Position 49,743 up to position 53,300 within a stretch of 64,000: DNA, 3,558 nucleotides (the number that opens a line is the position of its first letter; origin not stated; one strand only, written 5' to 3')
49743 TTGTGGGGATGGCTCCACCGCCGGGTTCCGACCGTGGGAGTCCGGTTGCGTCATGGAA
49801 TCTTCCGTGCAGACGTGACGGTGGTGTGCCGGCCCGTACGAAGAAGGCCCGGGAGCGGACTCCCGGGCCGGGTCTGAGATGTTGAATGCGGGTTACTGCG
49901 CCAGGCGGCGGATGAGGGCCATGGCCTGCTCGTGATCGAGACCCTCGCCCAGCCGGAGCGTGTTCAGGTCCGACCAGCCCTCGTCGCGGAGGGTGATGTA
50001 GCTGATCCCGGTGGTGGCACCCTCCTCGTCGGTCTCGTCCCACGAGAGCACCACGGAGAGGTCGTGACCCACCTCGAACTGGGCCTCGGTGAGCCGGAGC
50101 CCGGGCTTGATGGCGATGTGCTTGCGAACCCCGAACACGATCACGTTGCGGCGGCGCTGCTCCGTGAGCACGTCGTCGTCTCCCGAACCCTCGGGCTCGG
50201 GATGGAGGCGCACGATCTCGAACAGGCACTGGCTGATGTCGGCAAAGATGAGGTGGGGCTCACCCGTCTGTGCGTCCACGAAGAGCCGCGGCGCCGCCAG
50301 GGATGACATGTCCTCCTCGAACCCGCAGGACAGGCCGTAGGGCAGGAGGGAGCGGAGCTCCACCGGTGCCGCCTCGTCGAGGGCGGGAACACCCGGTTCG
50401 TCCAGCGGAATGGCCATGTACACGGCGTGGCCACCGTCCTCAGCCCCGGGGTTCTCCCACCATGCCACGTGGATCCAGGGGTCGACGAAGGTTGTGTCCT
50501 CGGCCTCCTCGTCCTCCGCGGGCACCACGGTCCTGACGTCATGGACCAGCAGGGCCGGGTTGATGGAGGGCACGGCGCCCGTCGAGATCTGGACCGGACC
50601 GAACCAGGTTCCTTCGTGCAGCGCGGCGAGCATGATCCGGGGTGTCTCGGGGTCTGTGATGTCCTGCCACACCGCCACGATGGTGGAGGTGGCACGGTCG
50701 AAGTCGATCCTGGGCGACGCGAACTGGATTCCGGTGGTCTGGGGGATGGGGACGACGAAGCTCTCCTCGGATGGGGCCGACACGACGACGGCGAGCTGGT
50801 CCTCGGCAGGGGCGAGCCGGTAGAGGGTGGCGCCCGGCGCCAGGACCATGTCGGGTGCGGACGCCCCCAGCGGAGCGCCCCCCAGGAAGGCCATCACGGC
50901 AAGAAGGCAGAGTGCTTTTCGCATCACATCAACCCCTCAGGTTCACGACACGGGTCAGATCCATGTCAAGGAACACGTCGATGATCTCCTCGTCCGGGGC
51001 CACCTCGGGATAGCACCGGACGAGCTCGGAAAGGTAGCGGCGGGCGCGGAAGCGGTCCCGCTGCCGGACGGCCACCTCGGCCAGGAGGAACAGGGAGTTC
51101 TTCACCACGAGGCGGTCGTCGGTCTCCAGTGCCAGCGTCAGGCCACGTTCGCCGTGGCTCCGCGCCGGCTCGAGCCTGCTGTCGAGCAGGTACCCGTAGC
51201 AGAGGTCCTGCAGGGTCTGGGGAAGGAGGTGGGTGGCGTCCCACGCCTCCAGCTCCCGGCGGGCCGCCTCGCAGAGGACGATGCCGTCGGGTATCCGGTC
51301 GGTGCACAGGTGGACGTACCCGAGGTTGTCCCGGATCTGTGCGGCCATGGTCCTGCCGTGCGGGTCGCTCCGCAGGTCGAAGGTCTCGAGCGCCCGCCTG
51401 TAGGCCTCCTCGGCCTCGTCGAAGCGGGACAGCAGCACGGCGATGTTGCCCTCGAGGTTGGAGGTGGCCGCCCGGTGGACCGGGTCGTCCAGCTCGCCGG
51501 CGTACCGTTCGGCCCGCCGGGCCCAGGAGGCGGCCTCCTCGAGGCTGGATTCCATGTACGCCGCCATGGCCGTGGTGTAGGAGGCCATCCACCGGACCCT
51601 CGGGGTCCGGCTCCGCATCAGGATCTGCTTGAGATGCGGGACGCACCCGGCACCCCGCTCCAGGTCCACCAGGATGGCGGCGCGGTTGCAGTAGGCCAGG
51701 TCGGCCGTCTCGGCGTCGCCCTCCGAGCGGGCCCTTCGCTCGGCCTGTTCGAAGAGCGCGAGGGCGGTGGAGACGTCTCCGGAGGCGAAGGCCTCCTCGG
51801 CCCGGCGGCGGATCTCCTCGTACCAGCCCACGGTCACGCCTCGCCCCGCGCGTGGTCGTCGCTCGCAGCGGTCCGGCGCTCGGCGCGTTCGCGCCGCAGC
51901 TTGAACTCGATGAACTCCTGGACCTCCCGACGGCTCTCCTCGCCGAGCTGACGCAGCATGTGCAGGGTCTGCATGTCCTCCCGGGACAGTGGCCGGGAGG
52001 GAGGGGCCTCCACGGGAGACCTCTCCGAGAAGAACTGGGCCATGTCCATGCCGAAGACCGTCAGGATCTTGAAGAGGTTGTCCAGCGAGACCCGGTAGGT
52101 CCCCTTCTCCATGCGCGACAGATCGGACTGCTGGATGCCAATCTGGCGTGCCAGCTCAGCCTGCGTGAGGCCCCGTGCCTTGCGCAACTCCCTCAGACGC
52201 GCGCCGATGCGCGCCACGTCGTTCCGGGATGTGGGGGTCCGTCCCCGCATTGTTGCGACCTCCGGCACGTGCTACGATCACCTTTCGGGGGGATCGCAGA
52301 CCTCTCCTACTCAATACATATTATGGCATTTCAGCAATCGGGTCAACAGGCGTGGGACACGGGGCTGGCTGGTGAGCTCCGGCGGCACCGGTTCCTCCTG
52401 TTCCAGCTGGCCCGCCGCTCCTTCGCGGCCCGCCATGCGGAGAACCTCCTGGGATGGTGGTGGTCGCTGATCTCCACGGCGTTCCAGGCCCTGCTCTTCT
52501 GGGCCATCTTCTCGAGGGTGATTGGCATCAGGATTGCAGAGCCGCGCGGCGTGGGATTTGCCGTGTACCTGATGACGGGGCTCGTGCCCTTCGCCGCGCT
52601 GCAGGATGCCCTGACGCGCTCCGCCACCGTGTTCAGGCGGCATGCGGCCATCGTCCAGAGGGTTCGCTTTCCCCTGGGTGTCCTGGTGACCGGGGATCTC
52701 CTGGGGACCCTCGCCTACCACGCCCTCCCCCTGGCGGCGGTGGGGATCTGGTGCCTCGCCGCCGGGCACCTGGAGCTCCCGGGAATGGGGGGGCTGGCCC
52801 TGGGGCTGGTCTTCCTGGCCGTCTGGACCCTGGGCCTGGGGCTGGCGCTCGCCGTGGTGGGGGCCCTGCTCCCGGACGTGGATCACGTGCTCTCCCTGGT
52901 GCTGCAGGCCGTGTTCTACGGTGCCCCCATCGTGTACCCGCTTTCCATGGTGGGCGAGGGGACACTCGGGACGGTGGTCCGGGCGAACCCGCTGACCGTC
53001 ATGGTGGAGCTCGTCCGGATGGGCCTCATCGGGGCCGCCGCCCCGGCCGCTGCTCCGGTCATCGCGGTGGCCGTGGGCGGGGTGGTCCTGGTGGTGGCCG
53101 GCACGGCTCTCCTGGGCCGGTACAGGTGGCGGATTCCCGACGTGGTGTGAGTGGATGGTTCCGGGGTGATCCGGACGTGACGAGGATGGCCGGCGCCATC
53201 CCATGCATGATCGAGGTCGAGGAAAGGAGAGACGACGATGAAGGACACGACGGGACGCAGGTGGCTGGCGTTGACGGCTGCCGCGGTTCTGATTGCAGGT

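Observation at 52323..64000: Wzm-like permease and Wzt-like ATPase of one glycan exporter split by a ~9.7-kb four-gene accessory insert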

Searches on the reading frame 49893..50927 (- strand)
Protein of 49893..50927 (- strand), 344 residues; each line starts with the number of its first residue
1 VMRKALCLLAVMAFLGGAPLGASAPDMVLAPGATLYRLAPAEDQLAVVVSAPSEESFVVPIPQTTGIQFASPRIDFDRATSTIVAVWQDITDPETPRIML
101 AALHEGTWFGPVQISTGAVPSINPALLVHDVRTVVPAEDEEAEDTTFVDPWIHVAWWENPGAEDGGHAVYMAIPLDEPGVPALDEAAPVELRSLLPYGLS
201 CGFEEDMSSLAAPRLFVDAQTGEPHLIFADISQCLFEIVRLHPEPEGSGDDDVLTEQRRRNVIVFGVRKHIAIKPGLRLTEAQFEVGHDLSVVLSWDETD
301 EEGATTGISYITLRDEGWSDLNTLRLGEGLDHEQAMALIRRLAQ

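Call 7: search_protein_families(library=pfam, proteins=[window:49893-50927:-], max_evalue=0.01)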
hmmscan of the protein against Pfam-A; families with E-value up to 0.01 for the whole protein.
window:49893-50927:- (344 aa): 0 families

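Call 24: search_protein_families(library=ncbifam, proteins=[window:49893-50927:-], max_evalue=0.01)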
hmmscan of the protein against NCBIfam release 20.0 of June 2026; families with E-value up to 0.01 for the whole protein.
window:49893-50927:- (344 aa): 0 families

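Call 98: search_solved_structures(query=A5, max_evalue=1)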
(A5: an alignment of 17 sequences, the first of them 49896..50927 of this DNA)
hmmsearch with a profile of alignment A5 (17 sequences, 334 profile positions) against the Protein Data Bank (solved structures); distinct sequences matched with E-value up to 1: 1.
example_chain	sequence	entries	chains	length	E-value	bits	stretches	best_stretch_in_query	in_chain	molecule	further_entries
6tp5_A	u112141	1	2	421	0.51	12.3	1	126-246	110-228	Transmembrane prolyl 4-hydroxylase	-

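Call 99: search_protein_families(library=padloc, proteins=[window:49893-50927:-], max_evalue=0.001)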
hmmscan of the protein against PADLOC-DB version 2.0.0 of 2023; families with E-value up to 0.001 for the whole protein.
window:49893-50927:- (344 aa): 0 families

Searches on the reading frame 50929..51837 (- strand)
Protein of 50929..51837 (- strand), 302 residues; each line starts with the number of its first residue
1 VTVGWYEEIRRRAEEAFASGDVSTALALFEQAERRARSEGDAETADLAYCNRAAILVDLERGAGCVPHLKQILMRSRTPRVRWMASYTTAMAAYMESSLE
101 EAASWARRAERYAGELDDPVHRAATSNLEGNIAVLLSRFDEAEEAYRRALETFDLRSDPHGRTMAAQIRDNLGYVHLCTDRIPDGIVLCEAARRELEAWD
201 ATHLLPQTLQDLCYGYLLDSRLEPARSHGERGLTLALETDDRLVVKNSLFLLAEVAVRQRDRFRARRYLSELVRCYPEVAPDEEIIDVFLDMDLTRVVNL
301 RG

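Call 7: search_protein_families(library=pfam, proteins=[window:50929-51837:-], max_evalue=0.01)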
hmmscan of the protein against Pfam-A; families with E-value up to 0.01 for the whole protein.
window:50929-51837:- (302 aa): 7 families
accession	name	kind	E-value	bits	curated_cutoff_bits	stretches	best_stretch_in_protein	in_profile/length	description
PF07719.23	TPR_2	-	4e-08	33.2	27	0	127-151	5-29/34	Tetratricopeptide repeat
PF13424.12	TPR_12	-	2.2e-07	31.4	30.1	1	90-152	10-74/77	Tetratricopeptide repeat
PF17874.7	TPR_MalT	-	9.1e-07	28.9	45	0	81-156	38-113/336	MalT-like TPR region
PF00515.34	TPR_1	-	1.4e-06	28.3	27.8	1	129-151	7-29/34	Tetratricopeptide repeat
PF13432.12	TPR_16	-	1.9e-05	25.5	32.7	0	80-112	28-61/65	Tetratricopeptide repeat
PF09976.15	TPR_21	-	0.0031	17.7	25.5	0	15-156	48-179/193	Tetratricopeptide repeat-like domain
PF13174.12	TPR_6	-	0.0035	18.3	26.3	0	248-277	2-31/33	Tetratricopeptide repeat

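Call 97: search_solved_structures(query=window:50932-51837:-, max_evalue=1)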
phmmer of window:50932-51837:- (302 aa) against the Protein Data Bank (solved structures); distinct sequences matched with E-value up to 1: 12.
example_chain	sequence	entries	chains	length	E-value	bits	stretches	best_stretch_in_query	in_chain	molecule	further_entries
6b85_J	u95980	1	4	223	0.00016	24.6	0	98-152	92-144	TMHC4_R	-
8far_A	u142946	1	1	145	0.011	18.6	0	102-152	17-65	I432-1-CC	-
8cus_A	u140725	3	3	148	0.011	18.5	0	100-152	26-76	I432-1(NaCl) Chain A | I432-1(Imd) Chain A | I432-1-X3 Chain A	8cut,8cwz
8fwd_1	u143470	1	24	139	0.029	17.2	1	101-152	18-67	O43-rpxdoc-EK1_B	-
5a7d_B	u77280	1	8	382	0.055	16.3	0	108-151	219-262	PINS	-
4a1s_A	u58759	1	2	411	0.092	15.5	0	107-151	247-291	PARTNER OF INSCUTEABLE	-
11kc_A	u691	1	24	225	0.099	15.4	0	98-173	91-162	Designed nanoparticle O43-TM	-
5o09_1C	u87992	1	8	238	0.15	14.9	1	127-181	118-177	Bacterial kinesin light chain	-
5o01_A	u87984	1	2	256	0.16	14.7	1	127-181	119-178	BKLC (bacterial kinesin-light chain-like)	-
5hrz_A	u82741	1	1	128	0.26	14.1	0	116-152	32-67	TPR domain protein 1na0C3_3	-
6vl6_A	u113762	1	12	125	0.51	13.1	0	116-152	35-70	T33_dn2A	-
2kb2_A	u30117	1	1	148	0.98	12.2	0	111-175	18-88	BlrP1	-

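Call 99: search_protein_families(library=padloc, proteins=[window:50929-51837:-], max_evalue=0.001)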
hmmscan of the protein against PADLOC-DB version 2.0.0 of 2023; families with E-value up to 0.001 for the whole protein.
window:50929-51837:- (302 aa): 0 families

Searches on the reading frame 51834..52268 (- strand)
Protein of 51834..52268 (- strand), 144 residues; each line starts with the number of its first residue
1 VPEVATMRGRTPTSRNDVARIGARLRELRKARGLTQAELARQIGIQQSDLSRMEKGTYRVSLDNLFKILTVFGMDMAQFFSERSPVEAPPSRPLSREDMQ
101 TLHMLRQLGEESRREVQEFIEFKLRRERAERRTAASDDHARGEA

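Call 7: search_protein_families(library=pfam, proteins=[window:51834-52268:-], max_evalue=0.01)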
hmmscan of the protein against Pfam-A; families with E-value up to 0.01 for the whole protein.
window:51834-52268:- (144 aa): 11 families
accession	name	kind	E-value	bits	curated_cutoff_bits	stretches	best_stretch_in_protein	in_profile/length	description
PF01381.28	HTH_3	-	3.4e-15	56.2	23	1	25-77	1-53/55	Helix-turn-helix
PF13560.12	HTH_31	-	2e-13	50.9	27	1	21-75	2-57/64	Helix-turn-helix domain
PF13443.12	HTH_26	-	7.5e-12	45.8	22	1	24-80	1-58/63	Cro/C1-type HTH DNA-binding domain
PF13744.12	HTH_37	-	9.2e-10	38.6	27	1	20-75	18-74/80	Helix-turn-helix domain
PF12844.13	HTH_19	-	5.1e-09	36.4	30.2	1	22-74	1-53/64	Helix-turn-helix domain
PF13413.12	HTH_25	-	0.00018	21.7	24.6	1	24-58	1-35/62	Helix-turn-helix domain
PF22495.2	HTH_92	-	0.00058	19.6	27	1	26-57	1-32/45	RsaL-like HTH domain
PF20432.4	Xre-like-HTH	-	0.0046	17.6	25.8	0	25-62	15-52/63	Antitoxin Xre-like helix-turn-helix domain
PF13412.12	HTH_24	-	0.0053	16.8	21.9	0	25-48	9-32/48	Winged helix-turn-helix DNA-binding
PF01047.28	MarR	-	0.009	16.3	24.6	0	25-53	9-37/59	MarR family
PF05269.17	Phage_CII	-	0.0099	16.5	21.3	0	14-74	6-62/91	Bacteriophage CII protein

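Call 99: search_protein_families(library=padloc, proteins=[window:51834-52268:-], max_evalue=0.001)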
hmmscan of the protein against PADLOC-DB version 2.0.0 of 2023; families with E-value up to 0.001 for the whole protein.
window:51834-52268:- (144 aa): 21 families
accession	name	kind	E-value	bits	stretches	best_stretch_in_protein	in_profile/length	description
PDLC04142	capH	-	2.8e-14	52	1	20-122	6-97/103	capH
PDLC02926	HTH_VI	-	2.9e-13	47.9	1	21-81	2-62/92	-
PDLC03664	Control_protein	-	1.9e-10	39.1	1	16-77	9-70/74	control protein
PDLC03947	RmrA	-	5.6e-10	36.6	1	15-83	6-74/383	-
PDLC03665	Control_protein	-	3.9e-09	34.6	1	20-79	8-68/77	control protein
PDLC03951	RmrA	-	1.2e-08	32.4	1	22-82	10-70/400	-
PDLC03955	RmrA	-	2.8e-08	31.4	1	8-97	8-96/371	-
PDLC03952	RmrA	-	5e-08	30.2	1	15-88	17-90/395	-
PDLC03954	RmrA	-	5.5e-08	30.1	1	22-88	12-77/380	-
PDLC03953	RmrA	-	9.7e-08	29.6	1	19-85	4-70/373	-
PDLC03949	RmrA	-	3.4e-07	27.4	1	23-90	5-71/363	-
PDLC03944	RmrA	-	3.6e-07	27.6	1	22-87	8-72/384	-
PDLC04775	PDC-M69A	-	9.9e-07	27.3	1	18-122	5-99/113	-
PDLC03948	RmrA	-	1.6e-06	25.3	1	22-95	10-83/397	-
PDLC04760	PDC-M64C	-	1.9e-06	26.2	1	19-78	25-84/93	-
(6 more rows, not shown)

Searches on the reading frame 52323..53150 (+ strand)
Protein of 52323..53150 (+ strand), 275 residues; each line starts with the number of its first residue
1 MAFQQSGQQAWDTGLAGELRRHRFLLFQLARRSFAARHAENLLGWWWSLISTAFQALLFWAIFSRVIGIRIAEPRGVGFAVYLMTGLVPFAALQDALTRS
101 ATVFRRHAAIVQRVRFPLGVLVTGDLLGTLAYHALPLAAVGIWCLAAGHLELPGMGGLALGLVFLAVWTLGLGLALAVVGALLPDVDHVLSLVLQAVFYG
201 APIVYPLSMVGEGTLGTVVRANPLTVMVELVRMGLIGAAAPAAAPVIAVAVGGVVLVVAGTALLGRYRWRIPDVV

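Call 7: search_protein_families(library=pfam, proteins=[window:52323-53147:+], max_evalue=0.01)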
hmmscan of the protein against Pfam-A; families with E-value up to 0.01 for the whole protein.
seq(275 aa): 2 families
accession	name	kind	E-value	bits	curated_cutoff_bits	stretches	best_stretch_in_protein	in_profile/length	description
PF01061.29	ABC2_membrane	-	3.5e-12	46.7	26.9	1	26-234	3-209/211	ABC-2 type transporter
PF04307.19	YdjM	-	0.0042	17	29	1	156-196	9-52/176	YdjM inner membrane protein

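Call 24: search_protein_families(library=ncbifam, proteins=[window:52323-53150:+], max_evalue=0.01)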
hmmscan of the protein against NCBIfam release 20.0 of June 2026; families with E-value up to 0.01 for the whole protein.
window:52323-53150:+ (275 aa): 3 families
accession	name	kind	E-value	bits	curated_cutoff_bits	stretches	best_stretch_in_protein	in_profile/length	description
NF050109.1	galactan_ABC_perm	equivalog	5.7e-13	49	380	1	21-272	19-269/272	galactan export ABC transporter permease subunit Wzm/RfbD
NF011648.0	PRK15066.1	subfamily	7e-11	42.1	225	1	45-263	25-248/257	ABC transporter permease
NF050053.1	CapPschTportKpsM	equivalog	1.7e-10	41.3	300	1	34-233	13-215/257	capsule polysaccharide transporter KpsM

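Call 99: search_protein_families(library=padloc, proteins=[window:52323-53150:+], max_evalue=0.001)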
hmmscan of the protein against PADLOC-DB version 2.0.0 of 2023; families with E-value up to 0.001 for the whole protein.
window:52323-53150:+ (275 aa): 0 families
